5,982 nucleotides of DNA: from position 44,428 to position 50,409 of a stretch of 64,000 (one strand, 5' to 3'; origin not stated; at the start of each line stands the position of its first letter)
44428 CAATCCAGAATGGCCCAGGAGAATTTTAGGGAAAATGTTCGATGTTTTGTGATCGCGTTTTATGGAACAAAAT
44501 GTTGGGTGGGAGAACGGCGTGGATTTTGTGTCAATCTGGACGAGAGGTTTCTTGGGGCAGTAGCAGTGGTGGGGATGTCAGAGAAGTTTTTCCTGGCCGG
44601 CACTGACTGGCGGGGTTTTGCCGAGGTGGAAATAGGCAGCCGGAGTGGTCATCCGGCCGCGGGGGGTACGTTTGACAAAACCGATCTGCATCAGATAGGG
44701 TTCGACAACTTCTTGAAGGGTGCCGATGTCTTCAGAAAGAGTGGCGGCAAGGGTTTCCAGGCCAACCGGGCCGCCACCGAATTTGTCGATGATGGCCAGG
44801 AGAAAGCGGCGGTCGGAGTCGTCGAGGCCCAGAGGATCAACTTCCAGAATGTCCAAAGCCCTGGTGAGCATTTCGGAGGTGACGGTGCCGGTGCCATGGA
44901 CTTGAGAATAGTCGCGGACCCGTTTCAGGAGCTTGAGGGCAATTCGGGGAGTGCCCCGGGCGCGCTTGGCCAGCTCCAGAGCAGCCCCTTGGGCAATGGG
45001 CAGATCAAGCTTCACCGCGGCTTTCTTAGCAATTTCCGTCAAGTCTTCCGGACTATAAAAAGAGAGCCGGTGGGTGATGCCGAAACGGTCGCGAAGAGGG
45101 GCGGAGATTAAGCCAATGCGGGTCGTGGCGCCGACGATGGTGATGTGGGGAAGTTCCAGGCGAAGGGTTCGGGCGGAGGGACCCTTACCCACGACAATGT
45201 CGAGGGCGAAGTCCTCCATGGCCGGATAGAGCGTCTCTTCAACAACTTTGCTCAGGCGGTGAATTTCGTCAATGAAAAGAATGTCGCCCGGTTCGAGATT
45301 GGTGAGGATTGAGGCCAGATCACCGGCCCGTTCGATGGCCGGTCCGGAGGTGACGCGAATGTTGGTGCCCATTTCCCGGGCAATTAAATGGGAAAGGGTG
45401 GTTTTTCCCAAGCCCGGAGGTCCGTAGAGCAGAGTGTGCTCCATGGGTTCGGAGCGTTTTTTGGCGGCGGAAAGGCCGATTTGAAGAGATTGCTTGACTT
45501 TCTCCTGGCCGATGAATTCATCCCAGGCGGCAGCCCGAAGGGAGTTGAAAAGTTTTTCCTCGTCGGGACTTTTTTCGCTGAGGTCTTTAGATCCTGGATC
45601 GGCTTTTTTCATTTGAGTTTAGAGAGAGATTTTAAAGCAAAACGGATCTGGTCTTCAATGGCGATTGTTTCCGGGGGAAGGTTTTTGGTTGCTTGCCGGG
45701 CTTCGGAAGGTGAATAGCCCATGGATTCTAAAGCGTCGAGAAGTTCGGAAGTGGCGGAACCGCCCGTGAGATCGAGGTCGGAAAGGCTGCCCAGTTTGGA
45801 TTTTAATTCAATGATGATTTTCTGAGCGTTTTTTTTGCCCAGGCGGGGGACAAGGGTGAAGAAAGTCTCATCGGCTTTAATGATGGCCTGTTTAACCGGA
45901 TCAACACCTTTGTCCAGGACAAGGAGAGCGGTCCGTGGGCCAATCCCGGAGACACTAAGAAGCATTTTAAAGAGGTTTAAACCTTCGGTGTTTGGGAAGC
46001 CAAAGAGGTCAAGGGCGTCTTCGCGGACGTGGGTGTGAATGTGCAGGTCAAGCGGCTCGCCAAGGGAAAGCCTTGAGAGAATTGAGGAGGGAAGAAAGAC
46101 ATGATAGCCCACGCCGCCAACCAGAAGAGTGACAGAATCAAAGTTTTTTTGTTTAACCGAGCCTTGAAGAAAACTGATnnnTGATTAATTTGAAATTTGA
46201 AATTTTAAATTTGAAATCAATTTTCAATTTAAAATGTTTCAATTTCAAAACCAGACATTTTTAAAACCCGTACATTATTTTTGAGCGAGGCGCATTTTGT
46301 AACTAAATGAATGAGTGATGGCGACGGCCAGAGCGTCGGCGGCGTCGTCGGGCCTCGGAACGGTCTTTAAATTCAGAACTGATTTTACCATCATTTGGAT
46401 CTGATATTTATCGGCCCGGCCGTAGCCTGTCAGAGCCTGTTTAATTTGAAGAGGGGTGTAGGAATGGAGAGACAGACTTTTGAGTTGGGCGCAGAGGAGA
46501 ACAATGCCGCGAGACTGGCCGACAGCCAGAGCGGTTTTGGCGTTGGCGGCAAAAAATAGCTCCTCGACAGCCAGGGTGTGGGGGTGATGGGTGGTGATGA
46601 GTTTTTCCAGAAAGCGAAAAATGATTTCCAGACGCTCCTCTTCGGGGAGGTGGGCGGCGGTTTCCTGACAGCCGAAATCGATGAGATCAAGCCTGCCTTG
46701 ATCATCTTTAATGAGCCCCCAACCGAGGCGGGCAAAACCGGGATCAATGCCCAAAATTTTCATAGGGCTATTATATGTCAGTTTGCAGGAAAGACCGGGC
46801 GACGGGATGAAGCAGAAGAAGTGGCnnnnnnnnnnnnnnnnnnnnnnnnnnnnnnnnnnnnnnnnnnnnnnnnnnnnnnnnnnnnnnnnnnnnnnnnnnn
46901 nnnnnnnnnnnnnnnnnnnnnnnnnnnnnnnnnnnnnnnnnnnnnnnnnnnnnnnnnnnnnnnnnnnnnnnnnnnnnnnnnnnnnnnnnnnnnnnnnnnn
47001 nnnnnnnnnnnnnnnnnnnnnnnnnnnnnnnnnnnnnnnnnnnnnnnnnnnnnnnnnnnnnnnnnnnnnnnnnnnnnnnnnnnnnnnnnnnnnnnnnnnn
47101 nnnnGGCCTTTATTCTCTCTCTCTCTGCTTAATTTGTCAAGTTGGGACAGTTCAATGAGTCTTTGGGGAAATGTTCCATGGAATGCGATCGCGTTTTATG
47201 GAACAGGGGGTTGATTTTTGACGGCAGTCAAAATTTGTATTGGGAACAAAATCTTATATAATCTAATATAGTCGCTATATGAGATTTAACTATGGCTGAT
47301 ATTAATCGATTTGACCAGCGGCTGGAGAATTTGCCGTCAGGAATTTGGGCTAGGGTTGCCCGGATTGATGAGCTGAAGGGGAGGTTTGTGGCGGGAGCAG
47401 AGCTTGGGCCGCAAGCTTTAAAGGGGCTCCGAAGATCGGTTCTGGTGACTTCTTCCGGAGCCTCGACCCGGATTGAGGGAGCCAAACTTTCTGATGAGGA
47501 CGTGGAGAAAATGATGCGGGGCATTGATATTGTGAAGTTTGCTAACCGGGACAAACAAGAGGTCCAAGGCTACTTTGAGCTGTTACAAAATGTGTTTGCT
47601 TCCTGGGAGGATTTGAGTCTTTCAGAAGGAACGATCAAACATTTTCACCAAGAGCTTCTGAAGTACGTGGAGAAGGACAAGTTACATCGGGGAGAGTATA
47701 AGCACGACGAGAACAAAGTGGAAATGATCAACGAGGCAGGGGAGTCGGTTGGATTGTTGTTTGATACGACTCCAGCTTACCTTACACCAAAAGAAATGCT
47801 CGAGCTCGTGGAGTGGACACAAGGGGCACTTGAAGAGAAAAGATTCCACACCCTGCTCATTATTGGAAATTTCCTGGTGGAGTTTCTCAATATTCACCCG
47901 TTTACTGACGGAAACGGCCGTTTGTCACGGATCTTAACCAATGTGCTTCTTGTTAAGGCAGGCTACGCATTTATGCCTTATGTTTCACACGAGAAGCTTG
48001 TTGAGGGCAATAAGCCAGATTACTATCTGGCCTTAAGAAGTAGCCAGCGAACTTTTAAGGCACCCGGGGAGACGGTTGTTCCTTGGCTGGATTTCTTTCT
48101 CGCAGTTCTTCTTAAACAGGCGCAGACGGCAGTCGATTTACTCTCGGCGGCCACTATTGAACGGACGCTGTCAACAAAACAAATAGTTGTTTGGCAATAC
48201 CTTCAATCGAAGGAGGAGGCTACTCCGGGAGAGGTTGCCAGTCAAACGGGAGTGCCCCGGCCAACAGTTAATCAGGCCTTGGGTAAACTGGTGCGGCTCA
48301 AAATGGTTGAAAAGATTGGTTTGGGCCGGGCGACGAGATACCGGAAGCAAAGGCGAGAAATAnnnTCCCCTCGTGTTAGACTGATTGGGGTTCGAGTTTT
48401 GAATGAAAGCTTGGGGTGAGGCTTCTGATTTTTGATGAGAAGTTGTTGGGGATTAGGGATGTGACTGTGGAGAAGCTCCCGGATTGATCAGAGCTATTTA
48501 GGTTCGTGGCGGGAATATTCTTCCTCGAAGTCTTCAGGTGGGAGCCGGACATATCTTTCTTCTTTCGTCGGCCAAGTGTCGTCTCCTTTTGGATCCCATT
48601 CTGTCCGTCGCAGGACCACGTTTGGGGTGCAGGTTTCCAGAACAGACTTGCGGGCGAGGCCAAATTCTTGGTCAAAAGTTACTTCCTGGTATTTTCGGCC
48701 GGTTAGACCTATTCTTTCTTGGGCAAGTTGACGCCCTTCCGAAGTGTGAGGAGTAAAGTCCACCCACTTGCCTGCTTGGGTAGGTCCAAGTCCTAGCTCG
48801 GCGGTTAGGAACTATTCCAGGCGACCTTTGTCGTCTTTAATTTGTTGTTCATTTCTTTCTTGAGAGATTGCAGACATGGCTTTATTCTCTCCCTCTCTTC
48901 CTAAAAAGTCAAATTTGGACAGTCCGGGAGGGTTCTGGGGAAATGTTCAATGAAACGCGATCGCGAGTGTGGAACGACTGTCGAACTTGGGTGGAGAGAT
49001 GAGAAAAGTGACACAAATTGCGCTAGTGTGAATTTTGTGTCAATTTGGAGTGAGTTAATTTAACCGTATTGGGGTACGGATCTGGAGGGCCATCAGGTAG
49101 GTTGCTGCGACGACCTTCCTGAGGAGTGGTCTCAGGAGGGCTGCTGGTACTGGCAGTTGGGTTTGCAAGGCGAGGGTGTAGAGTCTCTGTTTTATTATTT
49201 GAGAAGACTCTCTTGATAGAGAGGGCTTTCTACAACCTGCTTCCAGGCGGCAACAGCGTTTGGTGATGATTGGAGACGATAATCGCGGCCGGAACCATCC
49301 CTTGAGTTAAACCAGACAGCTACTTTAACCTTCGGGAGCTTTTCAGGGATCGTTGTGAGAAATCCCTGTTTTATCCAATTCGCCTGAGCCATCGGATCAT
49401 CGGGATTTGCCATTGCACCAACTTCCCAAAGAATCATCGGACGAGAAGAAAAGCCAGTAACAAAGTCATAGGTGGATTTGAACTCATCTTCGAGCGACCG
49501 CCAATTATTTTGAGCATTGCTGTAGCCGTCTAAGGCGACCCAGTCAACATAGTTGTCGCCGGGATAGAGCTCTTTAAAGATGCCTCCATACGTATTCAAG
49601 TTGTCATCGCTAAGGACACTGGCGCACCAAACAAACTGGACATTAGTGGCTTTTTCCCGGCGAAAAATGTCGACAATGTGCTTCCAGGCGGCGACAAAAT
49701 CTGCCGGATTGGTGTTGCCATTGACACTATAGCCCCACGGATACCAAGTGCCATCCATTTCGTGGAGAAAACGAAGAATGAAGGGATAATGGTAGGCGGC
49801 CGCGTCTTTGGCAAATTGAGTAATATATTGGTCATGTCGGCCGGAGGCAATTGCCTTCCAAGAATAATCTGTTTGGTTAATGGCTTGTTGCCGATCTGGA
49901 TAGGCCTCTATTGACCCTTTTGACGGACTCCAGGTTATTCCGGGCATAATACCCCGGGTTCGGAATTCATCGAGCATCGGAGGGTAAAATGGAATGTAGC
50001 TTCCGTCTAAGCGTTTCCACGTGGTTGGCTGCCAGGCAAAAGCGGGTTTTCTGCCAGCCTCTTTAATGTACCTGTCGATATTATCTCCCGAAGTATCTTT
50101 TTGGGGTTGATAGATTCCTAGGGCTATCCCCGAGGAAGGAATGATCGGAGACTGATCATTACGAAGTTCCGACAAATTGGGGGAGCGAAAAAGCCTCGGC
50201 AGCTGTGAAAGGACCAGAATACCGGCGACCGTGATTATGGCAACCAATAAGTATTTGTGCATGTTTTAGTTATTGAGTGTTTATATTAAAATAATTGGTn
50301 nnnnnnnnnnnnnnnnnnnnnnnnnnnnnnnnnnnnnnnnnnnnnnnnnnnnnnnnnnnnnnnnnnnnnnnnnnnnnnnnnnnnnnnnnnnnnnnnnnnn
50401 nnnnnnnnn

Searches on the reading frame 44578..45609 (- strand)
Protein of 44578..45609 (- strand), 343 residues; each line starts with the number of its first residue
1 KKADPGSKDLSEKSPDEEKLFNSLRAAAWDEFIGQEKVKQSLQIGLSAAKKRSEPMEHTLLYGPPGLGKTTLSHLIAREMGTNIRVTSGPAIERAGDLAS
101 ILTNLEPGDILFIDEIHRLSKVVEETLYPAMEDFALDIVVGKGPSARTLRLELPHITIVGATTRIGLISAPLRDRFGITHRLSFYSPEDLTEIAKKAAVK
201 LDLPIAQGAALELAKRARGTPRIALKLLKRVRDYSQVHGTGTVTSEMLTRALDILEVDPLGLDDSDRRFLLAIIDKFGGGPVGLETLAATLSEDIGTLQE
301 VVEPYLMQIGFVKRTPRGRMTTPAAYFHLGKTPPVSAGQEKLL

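Call 69: search_protein_families(library=pfam, proteins=[window:44578-45609:-], max_evalue=0.001)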
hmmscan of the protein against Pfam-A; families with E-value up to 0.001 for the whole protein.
window:44578-45609:- (343 aa): 7 families
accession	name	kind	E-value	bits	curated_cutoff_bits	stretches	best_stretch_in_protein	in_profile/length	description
PF05496.18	RuvB_N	-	1.8e-75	252.4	27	1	24-182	1-159/159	Holliday junction DNA helicase RuvB P-loop domain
PF17864.7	AAA_lid_4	-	1.7e-26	92.2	27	1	185-258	1-74/74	RuvB AAA lid domain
PF05491.19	RuvB_C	-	7.3e-23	80.8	24.7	1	260-329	2-71/72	RuvB C-terminal winged helix domain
PF00004.35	AAA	-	7.1e-20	72.2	21.2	1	60-179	2-126/131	ATPase family associated with various cellular activities (AAA)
PF07728.20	AAA_5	-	1.8e-08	34.9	22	1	58-176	1-139/139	AAA domain (dynein-related subfamily)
PF13191.12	AAA_16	-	4.3e-05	24.5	32.6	1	32-94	2-63/167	AAA ATPase domain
PF01078.27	Mg_chelatase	-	0.0004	20.3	20.3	0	31-76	4-42/207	Magnesium chelatase, subunit ChlI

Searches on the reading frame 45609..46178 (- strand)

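Call 69: search_protein_families(library=pfam, proteins=[window:45609-46178:-], max_evalue=0.001)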
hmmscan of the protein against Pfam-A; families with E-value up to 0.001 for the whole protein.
window:45609-46178:- (189 aa): 3 families
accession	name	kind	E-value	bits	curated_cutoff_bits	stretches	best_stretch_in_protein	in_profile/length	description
PF01330.27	RuvA_N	-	3e-17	62.9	23.6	1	1-60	2-61/61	RuvA N terminal domain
PF14520.12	HHH_5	-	3.6e-15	56.6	27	1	70-126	1-56/57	Helix-hairpin-helix domain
PF07499.19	RuvA_C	-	6.2e-08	33.4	24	1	142-186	2-47/47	RuvA, C-terminal domain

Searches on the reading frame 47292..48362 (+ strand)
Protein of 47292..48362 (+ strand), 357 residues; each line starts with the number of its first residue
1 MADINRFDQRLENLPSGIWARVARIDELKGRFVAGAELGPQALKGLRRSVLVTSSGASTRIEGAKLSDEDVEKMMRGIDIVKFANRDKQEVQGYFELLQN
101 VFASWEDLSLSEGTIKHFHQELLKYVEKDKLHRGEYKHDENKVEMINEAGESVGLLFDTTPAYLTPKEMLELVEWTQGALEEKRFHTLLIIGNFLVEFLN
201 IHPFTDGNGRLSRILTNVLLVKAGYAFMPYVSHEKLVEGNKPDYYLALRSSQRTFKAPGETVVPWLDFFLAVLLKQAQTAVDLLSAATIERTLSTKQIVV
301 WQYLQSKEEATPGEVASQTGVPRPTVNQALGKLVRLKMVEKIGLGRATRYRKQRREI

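Call 69: search_protein_families(library=pfam, proteins=[window:47292-48362:+], max_evalue=0.001)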
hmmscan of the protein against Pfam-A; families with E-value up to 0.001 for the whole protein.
window:47292-48362:+ (357 aa): 7 families
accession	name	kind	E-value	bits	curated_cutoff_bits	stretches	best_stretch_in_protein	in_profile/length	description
PF02661.23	Fic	-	2.5e-14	54.3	24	1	110-220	2-93/93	Fic/DOC family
PF01978.25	TrmB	-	3.6e-08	33.6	25.6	1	294-351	7-63/68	Sugar-specific transcriptional regulator TrmB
PF12802.13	MarR_2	-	1.1e-05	26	27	1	304-342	14-53/61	MarR family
PF12840.13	HTH_20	-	1.7e-05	25.2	27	1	302-341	11-50/51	Helix-turn-helix domain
PF22168.2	DIP2311-like_C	-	6.1e-05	23.7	27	1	318-352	28-62/63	Transcriptional regulator DIP2311-like, C-terminal domain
PF09339.16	HTH_IclR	-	0.00014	22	22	1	304-341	12-50/52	IclR helix-turn-helix domain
PF13412.12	HTH_24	-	0.00069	19.6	21.9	0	303-335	11-43/48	Winged helix-turn-helix DNA-binding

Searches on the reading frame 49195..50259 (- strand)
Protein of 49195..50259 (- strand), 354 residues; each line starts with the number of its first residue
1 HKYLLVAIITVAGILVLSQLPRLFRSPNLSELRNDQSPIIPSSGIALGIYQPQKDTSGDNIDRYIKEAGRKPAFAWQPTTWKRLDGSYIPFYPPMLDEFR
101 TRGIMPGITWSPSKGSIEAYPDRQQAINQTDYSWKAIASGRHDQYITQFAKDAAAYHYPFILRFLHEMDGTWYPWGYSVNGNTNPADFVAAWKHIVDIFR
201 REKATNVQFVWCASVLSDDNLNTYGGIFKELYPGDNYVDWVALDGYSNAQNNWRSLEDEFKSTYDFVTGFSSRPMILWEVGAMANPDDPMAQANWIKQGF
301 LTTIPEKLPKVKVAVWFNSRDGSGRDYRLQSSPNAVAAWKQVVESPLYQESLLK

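Call 8: search_protein_families(library=pfam, proteins=[window:49195-50259:-], max_evalue=0.01)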
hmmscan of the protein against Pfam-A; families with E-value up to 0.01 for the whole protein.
window:49195-50259:- (354 aa): 1 family
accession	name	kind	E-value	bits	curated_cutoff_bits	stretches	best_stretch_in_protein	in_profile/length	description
PF02156.21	Glyco_hydro_26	-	5.5e-12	46.1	20.2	1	146-253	139-234/311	Glycosyl hydrolase family 26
